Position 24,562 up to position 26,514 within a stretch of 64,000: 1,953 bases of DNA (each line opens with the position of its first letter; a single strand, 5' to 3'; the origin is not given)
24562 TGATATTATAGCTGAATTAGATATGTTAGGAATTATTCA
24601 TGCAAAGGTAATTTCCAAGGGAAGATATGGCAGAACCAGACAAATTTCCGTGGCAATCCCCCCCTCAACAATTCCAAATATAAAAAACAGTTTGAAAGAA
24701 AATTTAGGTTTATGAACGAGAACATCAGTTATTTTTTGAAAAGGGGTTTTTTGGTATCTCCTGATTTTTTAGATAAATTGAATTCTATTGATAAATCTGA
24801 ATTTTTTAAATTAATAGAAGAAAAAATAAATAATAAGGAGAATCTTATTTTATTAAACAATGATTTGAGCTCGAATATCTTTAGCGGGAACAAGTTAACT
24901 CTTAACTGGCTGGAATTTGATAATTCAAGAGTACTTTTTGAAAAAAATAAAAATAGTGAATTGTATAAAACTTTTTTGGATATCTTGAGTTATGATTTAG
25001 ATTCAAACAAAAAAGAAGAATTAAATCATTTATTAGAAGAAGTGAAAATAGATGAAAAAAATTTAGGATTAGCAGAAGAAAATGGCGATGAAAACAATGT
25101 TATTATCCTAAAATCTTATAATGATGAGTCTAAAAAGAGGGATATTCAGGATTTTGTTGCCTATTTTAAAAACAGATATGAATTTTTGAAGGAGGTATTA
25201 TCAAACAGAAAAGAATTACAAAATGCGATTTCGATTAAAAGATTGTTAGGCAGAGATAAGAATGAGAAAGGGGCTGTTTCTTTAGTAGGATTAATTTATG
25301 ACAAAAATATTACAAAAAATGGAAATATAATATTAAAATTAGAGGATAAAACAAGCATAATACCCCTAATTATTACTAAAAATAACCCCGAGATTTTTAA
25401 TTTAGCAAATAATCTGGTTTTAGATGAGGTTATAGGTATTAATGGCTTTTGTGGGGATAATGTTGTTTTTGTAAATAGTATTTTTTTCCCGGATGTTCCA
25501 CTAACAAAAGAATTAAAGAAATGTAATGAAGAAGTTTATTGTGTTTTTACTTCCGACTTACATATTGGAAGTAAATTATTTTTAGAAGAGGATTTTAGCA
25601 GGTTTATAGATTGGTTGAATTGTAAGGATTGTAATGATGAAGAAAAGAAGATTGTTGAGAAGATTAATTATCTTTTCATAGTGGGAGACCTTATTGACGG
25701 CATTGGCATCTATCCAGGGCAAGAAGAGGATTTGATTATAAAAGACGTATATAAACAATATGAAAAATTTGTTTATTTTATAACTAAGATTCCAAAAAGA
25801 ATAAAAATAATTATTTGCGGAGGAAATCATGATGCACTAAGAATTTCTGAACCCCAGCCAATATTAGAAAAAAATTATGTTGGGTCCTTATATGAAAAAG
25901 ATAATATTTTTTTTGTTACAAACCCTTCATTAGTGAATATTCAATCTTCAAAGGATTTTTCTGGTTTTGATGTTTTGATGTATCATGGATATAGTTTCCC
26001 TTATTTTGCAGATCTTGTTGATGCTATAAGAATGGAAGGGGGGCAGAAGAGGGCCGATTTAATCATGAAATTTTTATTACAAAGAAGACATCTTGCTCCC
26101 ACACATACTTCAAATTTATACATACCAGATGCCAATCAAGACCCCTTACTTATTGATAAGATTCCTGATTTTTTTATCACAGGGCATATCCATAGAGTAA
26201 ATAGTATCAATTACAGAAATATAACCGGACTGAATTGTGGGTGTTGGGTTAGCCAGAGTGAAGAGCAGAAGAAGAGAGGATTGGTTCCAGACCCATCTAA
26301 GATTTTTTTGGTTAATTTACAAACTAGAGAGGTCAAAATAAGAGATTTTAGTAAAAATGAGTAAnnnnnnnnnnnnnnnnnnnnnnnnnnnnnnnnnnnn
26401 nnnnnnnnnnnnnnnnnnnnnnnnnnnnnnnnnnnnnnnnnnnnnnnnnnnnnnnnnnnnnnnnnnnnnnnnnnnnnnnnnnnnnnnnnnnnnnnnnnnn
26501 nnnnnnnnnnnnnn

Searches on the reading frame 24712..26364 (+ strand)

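Call 12: search_protein_families(library=pfam, proteins=[window:24712-26364:+], max_evalue=0.001)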
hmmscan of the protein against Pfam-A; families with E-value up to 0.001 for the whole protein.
window:24712-26364:+ (550 aa): 2 families
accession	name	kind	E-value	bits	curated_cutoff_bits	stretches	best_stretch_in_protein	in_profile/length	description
PF00149.33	Metallophos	-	3.9e-10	40.9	21.5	1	278-495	4-190/191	Calcineurin-like phosphoesterase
PF04042.21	DNA_pol_E_B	-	1.5e-07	31.5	29.1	1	356-492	72-203/210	DNA polymerase alpha/epsilon subunit B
